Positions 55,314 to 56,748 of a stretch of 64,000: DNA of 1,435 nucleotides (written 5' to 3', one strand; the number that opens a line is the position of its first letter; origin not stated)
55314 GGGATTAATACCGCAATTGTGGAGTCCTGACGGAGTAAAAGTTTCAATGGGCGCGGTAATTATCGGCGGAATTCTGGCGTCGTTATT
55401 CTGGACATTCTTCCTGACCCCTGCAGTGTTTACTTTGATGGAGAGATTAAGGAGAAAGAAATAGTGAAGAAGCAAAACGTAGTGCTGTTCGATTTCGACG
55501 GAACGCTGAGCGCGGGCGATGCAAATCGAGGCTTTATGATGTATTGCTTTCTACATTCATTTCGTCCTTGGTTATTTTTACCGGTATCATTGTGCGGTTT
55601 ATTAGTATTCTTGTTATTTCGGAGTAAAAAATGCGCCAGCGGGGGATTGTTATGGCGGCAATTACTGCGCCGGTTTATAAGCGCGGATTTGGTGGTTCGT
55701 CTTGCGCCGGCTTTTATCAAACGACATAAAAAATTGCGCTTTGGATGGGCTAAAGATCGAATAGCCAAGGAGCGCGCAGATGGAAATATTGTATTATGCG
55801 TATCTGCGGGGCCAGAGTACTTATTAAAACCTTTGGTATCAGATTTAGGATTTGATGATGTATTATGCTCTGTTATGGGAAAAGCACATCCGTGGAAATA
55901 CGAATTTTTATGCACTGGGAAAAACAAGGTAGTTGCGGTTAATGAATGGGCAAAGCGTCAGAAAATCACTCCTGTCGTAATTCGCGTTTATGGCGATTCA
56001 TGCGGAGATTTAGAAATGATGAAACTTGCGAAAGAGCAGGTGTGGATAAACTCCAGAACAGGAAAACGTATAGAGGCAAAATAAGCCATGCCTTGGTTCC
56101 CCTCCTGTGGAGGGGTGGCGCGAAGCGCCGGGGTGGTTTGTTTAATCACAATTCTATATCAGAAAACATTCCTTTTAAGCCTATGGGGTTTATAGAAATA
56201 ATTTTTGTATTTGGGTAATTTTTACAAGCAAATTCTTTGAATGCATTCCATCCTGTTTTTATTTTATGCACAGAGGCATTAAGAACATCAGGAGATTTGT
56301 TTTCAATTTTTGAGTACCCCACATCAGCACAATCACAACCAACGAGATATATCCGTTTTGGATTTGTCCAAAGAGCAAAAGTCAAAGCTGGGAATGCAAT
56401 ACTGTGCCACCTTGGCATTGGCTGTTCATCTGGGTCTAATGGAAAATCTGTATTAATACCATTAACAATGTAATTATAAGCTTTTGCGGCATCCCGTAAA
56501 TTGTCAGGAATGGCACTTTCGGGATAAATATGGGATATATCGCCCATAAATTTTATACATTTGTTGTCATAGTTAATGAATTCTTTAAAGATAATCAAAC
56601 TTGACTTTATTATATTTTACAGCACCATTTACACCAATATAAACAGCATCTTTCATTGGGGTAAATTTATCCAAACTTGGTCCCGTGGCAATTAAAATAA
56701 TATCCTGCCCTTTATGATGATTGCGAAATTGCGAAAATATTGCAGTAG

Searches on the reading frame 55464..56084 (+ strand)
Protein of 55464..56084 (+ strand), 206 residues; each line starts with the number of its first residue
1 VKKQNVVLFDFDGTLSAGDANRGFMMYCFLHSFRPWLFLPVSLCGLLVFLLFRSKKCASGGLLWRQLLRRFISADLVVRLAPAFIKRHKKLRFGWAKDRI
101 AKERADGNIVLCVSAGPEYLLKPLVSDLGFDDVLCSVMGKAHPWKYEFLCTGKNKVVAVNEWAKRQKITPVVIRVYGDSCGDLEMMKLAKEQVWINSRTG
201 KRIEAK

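Call 78: search_protein_families(library=pfam, proteins=[window:55464-56084:+], max_evalue=0.01)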
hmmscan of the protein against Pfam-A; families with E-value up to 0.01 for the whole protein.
window:55464-56084:+ (206 aa): 4 families
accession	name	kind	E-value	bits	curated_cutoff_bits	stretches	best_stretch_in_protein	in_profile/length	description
PF12710.13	HAD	-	5.1e-23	82.9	27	1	7-187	1-189/189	haloacid dehalogenase-like hydrolase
PF08282.18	Hydrolase_3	-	0.00017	21.8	20.9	1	139-193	172-226/255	haloacid dehalogenase-like hydrolase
PF22932.2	Ubiq_DUF_assoc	-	0.0064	16.7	24.3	0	104-129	45-70/81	DUF569 associated ubiquitin-like domain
PF00702.32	Hydrolase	-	0.0068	17.3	26.4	0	105-189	112-190/191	haloacid dehalogenase-like hydrolase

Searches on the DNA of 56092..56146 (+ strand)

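Call 86: build_rna_model(alignment_id=A7)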
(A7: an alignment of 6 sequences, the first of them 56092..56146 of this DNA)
Model R1 built from alignment A7 (6 sequences, 72 columns); structure: RNAalifold consensus.
model positions 57; base pairs 13; branch points 1; effective number of sequences 4.42; information 0.977 bits per position. Calibrated on 0.2 Mb of random sequence (short: E-values are rough).
structure used (alignment columns):
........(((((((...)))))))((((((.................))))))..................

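Call 87: search_with_rna_model(model_id=R1, source=window, filters=off, max_evalue=10)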
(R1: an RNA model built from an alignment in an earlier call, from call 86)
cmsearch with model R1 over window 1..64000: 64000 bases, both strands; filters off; matches with E-value up to 10: 10.
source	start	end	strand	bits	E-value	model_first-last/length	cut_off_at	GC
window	56092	56146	+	78.1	1.2e-22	1-57/57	no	0.62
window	5424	5463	-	10.5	1.4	1-57/57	no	0.45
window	56099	56115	-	10.1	1.9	8-24/57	no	0.76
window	54701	54730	-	9.8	2.5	1-57/57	no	0.37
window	59780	59815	-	9.7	2.7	1-57/57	no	0.31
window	7717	7760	-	9.5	3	1-57/57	no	0.34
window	52800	52829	-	8.9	4.8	1-57/57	no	0.3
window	29716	29752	+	8.5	6.7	1-57/57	no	0.46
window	5728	5757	+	8.4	7.2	1-57/57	no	0.4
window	52289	52327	+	8.4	7.3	1-57/57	no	0.46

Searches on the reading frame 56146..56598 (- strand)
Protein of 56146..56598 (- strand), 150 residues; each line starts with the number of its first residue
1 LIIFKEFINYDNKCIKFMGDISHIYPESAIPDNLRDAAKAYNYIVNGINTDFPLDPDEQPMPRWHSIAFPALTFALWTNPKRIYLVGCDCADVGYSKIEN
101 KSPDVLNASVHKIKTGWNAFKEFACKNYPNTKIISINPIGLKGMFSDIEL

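Call 78: search_protein_families(library=pfam, proteins=[window:56146-56598:-], max_evalue=0.01)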
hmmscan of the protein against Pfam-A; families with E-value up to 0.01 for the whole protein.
window:56146-56598:- (150 aa): 1 family
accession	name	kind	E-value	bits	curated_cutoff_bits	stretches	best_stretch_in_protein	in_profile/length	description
PF01973.23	MptE-like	-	0.0016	18.7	34.6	1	15-92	93-168/171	6-hydroxymethylpterin diphosphokinase MptE-like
